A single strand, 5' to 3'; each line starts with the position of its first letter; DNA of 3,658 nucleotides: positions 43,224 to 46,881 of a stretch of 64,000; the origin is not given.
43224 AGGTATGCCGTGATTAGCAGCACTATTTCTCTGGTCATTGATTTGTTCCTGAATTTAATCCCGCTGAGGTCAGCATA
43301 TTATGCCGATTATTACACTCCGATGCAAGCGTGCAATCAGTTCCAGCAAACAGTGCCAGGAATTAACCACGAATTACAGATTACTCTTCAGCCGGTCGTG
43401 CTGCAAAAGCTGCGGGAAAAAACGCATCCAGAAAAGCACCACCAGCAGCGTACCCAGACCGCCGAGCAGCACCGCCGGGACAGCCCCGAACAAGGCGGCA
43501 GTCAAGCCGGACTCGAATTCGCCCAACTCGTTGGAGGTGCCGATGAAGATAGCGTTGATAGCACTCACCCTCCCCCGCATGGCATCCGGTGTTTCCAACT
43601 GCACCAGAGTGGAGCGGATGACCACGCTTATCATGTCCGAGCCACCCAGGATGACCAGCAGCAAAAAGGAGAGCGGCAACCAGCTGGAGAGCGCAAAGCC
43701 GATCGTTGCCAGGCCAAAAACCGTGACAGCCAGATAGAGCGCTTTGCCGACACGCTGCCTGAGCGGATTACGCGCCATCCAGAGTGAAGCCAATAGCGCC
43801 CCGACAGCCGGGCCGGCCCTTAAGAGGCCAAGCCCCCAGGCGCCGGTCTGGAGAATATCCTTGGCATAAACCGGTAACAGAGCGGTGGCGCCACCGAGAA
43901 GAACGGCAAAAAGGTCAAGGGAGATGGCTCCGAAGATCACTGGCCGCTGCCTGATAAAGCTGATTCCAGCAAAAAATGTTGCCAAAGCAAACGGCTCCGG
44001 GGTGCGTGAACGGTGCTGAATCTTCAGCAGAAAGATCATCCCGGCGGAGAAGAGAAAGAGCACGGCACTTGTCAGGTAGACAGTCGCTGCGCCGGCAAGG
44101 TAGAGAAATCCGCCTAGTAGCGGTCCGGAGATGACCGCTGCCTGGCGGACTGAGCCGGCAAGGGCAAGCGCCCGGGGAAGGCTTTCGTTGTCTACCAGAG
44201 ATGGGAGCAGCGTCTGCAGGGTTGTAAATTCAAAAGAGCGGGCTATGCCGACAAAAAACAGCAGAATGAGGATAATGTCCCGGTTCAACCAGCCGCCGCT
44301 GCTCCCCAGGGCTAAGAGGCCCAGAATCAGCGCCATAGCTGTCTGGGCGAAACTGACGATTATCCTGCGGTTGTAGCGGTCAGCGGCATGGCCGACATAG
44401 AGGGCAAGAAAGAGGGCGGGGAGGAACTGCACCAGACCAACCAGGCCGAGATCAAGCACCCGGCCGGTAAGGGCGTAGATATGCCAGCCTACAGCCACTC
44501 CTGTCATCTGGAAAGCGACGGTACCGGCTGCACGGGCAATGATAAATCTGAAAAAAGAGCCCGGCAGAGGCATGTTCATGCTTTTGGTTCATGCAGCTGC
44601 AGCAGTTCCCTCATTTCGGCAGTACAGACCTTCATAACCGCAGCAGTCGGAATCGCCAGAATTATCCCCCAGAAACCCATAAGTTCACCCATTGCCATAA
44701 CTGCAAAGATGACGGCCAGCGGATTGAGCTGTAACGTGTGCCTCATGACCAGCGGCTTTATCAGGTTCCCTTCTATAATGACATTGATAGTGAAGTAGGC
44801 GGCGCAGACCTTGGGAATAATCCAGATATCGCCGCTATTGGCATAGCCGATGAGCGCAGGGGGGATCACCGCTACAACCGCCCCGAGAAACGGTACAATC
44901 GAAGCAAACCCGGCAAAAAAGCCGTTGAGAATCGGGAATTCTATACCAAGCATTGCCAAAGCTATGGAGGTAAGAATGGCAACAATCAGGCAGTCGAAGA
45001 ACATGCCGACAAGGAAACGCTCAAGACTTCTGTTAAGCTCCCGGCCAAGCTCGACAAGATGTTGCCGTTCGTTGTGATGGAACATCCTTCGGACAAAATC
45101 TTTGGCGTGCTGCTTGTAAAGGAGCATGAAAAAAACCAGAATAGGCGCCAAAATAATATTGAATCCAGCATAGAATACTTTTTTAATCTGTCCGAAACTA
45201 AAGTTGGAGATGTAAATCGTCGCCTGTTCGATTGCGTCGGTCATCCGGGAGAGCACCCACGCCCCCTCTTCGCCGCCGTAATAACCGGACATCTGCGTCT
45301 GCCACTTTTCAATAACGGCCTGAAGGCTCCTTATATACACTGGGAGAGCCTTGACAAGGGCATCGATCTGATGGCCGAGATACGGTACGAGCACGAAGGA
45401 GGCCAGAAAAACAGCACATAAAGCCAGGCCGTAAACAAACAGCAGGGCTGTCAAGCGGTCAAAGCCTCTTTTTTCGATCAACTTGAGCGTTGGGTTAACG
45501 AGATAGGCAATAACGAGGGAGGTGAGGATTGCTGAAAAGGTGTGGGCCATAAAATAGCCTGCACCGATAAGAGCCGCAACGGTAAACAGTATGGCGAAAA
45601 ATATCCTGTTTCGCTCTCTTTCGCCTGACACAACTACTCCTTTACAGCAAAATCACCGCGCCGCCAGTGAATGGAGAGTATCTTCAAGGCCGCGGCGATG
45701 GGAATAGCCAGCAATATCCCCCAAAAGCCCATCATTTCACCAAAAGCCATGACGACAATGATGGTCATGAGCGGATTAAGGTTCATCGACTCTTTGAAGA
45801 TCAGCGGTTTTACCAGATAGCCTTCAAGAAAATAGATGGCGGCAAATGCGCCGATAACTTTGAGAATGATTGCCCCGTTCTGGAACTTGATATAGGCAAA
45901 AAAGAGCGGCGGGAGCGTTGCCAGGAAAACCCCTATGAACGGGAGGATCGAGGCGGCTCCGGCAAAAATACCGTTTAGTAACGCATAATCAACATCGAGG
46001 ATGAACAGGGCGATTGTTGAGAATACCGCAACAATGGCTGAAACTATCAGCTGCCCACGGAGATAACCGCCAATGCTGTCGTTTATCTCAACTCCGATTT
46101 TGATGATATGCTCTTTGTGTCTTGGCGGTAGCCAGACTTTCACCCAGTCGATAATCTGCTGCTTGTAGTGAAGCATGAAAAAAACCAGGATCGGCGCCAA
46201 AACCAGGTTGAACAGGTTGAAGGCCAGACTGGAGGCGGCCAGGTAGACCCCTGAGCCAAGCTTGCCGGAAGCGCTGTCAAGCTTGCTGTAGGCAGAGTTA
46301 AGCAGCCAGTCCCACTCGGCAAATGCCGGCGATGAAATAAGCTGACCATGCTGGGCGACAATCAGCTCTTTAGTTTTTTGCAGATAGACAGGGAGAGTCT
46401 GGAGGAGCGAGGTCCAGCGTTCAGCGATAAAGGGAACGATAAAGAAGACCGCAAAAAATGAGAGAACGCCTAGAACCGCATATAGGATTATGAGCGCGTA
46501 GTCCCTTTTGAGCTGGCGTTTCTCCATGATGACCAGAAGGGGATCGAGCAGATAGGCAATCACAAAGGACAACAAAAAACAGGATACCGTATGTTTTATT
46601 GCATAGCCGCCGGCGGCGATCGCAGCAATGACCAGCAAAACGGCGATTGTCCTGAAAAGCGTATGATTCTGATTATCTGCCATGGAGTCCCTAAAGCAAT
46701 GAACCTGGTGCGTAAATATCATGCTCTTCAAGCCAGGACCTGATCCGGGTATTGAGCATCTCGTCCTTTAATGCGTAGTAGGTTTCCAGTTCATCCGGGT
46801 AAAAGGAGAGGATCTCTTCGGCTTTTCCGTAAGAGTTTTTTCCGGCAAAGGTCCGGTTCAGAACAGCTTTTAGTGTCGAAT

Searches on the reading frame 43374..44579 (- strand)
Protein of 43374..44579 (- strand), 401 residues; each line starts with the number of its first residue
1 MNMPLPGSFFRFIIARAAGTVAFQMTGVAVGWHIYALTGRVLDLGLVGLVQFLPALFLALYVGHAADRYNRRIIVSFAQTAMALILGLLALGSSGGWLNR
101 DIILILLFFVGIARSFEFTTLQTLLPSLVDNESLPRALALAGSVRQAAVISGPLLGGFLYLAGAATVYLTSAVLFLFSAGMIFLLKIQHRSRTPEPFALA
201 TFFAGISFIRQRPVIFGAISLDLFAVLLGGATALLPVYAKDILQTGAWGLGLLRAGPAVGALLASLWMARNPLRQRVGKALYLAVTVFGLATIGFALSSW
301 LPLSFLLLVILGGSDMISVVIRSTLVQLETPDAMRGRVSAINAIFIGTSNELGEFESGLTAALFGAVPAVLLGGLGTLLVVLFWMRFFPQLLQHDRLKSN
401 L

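Call 66: search_protein_families(library=pfam, proteins=[window:43374-44579:-], max_evalue=0.00001)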
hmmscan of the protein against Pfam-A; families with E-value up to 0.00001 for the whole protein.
window:43374-44579:- (401 aa): 2 families
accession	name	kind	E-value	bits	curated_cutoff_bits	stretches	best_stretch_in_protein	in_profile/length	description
PF07690.21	MFS_1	-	3.5e-27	95.7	33.4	1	15-347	4-340/347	Major Facilitator Superfamily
PF05977.19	MFS_3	-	4.4e-27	95.1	27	1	4-387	6-393/524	Transmembrane secretion effector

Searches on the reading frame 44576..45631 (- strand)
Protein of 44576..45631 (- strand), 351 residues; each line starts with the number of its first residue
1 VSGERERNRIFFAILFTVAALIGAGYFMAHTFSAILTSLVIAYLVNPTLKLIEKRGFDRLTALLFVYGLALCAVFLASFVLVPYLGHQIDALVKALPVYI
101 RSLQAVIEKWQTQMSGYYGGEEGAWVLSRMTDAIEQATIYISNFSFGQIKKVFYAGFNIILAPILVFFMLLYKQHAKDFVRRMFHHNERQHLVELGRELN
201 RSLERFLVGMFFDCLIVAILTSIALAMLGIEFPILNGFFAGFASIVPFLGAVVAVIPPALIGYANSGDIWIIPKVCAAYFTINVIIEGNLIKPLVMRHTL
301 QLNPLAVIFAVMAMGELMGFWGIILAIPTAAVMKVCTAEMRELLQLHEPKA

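Call 66: search_protein_families(library=pfam, proteins=[window:44576-45631:-], max_evalue=0.00001)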
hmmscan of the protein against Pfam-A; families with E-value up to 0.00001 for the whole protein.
window:44576-45631:- (351 aa): 1 family
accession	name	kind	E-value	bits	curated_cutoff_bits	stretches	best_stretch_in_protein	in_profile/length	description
PF01594.21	AI-2E_transport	-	3.2e-59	201.2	34.3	1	13-339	2-325/327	AI-2E family transporter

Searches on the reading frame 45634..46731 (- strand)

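Call 66: search_protein_families(library=pfam, proteins=[window:45634-46731:-], max_evalue=0.00001)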
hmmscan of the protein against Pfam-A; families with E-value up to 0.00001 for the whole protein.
window:45634-46731:- (365 aa): 1 family
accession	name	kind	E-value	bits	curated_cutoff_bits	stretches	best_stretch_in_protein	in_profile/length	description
PF01594.21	AI-2E_transport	-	1.7e-54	185.7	34.3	1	31-356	4-326/327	AI-2E family transporter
